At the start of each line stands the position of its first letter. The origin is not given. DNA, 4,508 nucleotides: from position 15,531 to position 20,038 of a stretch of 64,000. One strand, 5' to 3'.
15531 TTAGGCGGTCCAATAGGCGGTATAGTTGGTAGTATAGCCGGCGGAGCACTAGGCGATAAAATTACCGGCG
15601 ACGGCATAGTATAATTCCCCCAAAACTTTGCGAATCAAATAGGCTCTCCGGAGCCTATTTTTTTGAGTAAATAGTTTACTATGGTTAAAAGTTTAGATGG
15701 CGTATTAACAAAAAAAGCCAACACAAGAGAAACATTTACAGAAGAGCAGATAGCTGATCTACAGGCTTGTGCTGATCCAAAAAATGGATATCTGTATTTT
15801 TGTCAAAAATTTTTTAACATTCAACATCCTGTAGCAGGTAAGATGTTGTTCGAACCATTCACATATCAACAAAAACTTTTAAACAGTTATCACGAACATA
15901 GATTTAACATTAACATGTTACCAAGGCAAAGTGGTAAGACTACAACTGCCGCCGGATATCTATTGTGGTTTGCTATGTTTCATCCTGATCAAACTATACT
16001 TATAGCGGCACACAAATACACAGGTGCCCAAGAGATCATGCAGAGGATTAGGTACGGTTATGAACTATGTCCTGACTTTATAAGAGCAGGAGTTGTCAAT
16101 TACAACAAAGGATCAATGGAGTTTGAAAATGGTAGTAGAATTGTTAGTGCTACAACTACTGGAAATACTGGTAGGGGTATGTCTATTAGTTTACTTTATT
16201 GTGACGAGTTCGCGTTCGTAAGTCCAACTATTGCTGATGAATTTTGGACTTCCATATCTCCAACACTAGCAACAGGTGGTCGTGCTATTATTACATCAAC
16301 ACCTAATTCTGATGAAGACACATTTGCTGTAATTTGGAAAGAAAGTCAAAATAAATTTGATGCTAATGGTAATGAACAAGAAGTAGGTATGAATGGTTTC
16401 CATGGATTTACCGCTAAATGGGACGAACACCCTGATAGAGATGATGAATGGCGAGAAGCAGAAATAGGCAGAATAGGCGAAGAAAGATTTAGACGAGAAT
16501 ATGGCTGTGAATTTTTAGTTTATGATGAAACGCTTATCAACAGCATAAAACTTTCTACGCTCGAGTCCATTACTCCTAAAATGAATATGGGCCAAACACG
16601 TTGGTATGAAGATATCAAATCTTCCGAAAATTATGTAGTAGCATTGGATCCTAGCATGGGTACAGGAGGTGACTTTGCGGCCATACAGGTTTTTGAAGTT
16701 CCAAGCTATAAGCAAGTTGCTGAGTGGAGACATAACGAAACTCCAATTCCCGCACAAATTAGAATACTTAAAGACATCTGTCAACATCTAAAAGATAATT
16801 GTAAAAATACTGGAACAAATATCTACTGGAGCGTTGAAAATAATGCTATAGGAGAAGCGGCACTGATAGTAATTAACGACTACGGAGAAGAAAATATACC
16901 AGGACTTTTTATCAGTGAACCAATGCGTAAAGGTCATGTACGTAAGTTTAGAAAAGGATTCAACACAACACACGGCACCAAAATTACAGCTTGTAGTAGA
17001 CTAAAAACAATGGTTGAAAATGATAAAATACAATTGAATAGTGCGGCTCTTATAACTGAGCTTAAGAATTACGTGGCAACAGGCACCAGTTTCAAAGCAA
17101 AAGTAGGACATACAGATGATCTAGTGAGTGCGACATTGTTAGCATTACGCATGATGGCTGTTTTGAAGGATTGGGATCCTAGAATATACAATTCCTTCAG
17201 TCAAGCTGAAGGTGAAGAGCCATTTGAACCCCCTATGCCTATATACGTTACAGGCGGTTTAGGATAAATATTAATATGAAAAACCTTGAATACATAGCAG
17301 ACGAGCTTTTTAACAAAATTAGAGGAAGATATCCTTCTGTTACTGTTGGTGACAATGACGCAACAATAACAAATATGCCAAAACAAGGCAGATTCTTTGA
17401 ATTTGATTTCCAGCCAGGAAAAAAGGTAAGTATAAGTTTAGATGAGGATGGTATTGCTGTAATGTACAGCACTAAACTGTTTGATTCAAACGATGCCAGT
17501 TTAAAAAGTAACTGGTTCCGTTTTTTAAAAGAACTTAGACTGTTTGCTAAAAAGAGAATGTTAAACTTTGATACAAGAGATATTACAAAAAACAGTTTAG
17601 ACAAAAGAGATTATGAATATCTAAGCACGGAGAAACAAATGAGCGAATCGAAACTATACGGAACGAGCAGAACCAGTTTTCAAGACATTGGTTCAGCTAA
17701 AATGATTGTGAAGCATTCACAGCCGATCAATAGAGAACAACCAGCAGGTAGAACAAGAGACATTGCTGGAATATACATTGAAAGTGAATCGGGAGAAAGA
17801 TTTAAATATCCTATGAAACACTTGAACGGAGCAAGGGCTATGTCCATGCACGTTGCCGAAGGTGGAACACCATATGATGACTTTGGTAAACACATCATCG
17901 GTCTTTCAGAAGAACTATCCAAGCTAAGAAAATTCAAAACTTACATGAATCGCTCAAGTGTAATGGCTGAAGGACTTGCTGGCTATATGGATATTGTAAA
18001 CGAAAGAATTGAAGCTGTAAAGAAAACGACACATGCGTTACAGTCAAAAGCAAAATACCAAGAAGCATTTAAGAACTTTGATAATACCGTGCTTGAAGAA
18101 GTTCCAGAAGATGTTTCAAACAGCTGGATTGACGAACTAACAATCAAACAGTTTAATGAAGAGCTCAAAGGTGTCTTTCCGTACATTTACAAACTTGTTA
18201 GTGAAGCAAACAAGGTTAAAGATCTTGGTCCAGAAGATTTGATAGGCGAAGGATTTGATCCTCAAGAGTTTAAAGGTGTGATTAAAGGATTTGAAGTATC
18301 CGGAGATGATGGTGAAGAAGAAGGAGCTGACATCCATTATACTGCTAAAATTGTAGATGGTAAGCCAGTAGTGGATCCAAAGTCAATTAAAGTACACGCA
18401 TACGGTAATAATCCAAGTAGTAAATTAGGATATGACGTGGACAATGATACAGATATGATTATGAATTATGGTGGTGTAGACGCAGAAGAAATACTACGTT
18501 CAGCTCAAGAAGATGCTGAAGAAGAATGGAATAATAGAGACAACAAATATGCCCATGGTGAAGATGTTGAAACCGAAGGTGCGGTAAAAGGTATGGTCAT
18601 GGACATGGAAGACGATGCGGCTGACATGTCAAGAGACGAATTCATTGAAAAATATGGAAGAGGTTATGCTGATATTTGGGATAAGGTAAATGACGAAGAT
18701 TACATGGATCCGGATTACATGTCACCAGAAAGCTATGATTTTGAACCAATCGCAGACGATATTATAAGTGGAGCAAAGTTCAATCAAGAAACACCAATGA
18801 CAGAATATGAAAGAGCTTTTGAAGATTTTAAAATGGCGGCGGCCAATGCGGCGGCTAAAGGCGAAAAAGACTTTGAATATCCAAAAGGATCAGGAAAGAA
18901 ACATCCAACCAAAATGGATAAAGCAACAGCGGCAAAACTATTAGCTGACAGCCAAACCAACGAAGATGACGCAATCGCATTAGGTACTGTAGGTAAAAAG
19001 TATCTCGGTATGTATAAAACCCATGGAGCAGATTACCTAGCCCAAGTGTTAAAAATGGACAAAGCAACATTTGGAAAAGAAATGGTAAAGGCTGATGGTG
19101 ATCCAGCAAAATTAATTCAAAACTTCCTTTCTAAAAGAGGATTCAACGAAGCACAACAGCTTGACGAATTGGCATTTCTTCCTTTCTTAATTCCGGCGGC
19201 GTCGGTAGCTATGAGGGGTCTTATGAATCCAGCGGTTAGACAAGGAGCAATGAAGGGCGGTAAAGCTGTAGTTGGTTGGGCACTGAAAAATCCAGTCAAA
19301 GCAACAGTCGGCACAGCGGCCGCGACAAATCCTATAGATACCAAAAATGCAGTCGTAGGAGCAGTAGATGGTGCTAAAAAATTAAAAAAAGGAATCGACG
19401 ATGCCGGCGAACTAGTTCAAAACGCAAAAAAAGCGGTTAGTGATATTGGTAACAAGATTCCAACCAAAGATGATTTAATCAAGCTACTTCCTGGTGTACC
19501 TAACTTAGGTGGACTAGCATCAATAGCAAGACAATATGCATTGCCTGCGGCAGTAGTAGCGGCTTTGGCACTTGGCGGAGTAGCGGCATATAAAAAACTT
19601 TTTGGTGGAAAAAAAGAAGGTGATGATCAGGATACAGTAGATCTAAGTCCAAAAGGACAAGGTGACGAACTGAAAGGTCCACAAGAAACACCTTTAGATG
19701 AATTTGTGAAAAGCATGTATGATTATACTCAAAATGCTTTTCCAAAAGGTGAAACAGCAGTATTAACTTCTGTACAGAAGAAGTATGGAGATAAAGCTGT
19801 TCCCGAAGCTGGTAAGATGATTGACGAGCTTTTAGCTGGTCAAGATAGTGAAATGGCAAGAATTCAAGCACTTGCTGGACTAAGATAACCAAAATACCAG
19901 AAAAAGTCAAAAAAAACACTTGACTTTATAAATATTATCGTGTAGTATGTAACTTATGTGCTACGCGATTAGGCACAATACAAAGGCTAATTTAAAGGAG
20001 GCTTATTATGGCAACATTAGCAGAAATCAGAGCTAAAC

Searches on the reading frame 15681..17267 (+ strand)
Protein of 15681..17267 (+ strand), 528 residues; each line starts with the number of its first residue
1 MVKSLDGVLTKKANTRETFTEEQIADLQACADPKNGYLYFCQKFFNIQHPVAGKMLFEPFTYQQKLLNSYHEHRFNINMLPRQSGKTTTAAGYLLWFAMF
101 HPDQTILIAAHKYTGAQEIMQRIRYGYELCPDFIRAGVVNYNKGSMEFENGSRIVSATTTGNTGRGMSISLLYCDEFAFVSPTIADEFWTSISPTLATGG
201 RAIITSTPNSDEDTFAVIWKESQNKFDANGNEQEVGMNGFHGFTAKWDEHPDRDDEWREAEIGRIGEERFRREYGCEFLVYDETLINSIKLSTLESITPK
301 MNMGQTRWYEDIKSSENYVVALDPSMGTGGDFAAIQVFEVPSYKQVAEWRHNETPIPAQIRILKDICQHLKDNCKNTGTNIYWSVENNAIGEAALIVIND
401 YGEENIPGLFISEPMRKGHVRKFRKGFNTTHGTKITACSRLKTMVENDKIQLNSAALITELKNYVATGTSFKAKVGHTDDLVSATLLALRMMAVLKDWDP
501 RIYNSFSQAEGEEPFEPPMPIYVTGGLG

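Call 8: search_protein_families(library=phrogs, proteins=[window:15681-17267:+], max_evalue=0.00001)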
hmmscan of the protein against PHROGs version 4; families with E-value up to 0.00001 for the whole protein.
window:15681-17267:+ (528 aa): 9 families
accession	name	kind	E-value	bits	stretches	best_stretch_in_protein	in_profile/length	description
phrog_36964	-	head and packaging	4.2e-123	413.2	1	86-499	434-860/890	terminase large subunit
phrog_2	-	head and packaging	8.6e-52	177.9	1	56-496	263-596/807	terminase large subunit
phrog_5989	-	head and packaging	5.5e-51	174.7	1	10-277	97-333/347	terminase large subunit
phrog_38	-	head and packaging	3.7e-23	83.1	1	20-504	257-715/760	terminase large subunit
phrog_7579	-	head and packaging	1.8e-18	67.6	1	77-289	21-224/239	terminase large subunit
phrog_9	-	head and packaging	9.8e-13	48.8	1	77-216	227-368/812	terminase large subunit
phrog_26724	-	unknown function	3.5e-08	34.2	1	56-209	32-184/192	-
phrog_15503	-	unknown function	2.2e-06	28.2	1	40-183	54-198/245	-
phrog_24361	-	head and packaging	5.5e-06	27.3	0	423-497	68-143/162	terminase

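Call 10: search_dna_similar(query=window:15681-17267:+, collection=phages, mode=protein, max_rows=15)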
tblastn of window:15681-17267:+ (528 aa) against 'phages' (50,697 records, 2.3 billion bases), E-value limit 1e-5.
Records with a match: 2581; places in all: 2598; records where one place covers at least 80% of the query: 2148.
Best place of each record, by identity: <60% 2581.
By first word of the organism name: Escherichia 666; Synechococcus 378; Klebsiella 331; Salmonella 202; Vibrio 135; Shigella 89; Aeromonas 80; Acinetobacter 71; Cyanophage 61; Enterobacter 59; and 66 more.
By host as written in the record: - 467; Escherichia coli 277; Klebsiella pneumoniae 114; Synechococcus 107; Escherichia coli O157:H7 38; Synechococcus sp. 38; Salmonella enterica 29; Synechococcus sp. WH7803 28; and 575 more.
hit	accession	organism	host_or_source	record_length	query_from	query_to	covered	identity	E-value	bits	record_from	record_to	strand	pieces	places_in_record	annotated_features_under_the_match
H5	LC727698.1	Pseudomonas phage sp. 30-3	Pseudomonas aeruginosa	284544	9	520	97%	54.2%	9e-173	546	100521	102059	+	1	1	hypothetical protein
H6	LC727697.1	Pseudomonas phage sp. 30-2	Pseudomonas aeruginosa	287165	9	520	97%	54.2%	9e-173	546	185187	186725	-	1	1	hypothetical protein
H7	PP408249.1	Pseudomonas phage vB_Pa-PAC2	Pseudomonas aeruginosa PAO1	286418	9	520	97%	54.2%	1e-172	546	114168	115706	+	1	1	DNA terminase packaging enzyme large subunit | hypothetical protein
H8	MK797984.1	Pseudomonas phage vB_PaeM_PA5oct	-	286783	9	520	97%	54.2%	1e-172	546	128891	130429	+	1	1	hypothetical protein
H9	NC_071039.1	Pseudomonas phage vB_PaeM_PA5oct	-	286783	9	520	97%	54.2%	1e-172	546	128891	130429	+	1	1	terminase large subunit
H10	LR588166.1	Pseudomonas phage vB_PaeM_MIJ3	-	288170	9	520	97%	54.2%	1e-172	546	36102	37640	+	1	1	phage terminase, large ...: phage terminase, large subunit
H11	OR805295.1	Pseudomonas phage Paride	Pseudomonas aeruginosa PAO1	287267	9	520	97%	54.2%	2e-172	545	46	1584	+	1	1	terminase large subunit | hypothetical protein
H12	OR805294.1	Pseudomonas phage Ettore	Pseudomonas aeruginosa PAO1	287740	9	520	97%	54.2%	2e-172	545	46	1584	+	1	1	terminase large subunit | hypothetical protein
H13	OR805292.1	Pseudomonas phage Cassandra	Pseudomonas aeruginosa PAO1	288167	9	520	97%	54.2%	2e-172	545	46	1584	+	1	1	terminase large subunit | hypothetical protein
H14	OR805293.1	Pseudomonas phage Deifobo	Pseudomonas aeruginosa PAO1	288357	9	520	97%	54.2%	2e-172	545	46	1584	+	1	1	terminase large subunit | hypothetical protein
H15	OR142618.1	Pseudomonas phage Callisto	Pseudomonas aeruginosa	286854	9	520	97%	54.2%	2e-172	545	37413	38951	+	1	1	hypothetical protein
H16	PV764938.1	Sinorhizobium phage Phosso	Sinohrizobium meliloti NRRL L-50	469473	1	521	99%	47.7%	2e-150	482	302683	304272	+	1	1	terminase large subunit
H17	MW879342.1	Erwinia phage pEa_SNUABM_19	Erwinia amylovora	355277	9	524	98%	44.0%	1e-135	439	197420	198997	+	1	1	hypothetical protein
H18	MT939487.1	Erwinia phage pEa_SNUABM_47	Erwinia amylovora SNUABM_01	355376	9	524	98%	44.0%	1e-135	439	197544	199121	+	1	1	putative terminase large subunit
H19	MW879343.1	Erwinia phage pEa_SNUABM_44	Erwinia amylovora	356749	9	524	98%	44.0%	1e-135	439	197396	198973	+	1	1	hypothetical protein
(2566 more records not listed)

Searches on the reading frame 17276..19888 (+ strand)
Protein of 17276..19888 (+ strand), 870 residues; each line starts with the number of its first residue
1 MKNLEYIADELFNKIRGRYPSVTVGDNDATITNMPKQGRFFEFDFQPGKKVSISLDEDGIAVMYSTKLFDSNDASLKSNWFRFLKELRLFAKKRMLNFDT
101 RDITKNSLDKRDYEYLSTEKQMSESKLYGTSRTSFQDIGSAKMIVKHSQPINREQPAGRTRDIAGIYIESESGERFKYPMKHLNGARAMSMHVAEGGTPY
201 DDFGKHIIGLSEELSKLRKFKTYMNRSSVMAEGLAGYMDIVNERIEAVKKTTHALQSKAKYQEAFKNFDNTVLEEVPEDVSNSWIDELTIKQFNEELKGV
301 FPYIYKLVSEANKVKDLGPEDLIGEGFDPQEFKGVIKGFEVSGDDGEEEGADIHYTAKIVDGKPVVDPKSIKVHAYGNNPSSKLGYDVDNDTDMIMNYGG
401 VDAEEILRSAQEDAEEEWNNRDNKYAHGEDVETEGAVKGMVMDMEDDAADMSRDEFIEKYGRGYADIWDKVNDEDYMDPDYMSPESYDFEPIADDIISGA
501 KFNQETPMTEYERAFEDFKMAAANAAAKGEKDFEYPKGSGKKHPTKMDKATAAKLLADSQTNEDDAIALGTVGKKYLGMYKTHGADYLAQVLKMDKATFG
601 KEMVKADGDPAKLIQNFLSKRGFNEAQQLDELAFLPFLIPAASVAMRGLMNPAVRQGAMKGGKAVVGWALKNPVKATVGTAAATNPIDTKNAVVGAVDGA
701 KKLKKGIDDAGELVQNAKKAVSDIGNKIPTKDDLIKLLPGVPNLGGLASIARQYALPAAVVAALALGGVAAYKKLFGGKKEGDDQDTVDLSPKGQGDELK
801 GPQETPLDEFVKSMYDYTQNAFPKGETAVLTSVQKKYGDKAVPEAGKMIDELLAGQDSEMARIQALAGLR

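Call 8: search_protein_families(library=phrogs, proteins=[window:17276-19888:+], max_evalue=0.00001)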
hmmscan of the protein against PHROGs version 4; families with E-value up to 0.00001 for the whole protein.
window:17276-19888:+ (870 aa): 1 family
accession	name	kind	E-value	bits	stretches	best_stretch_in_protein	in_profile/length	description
phrog_13484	-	head and packaging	8.9e-15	55.6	1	119-289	122-279/428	virion structural protein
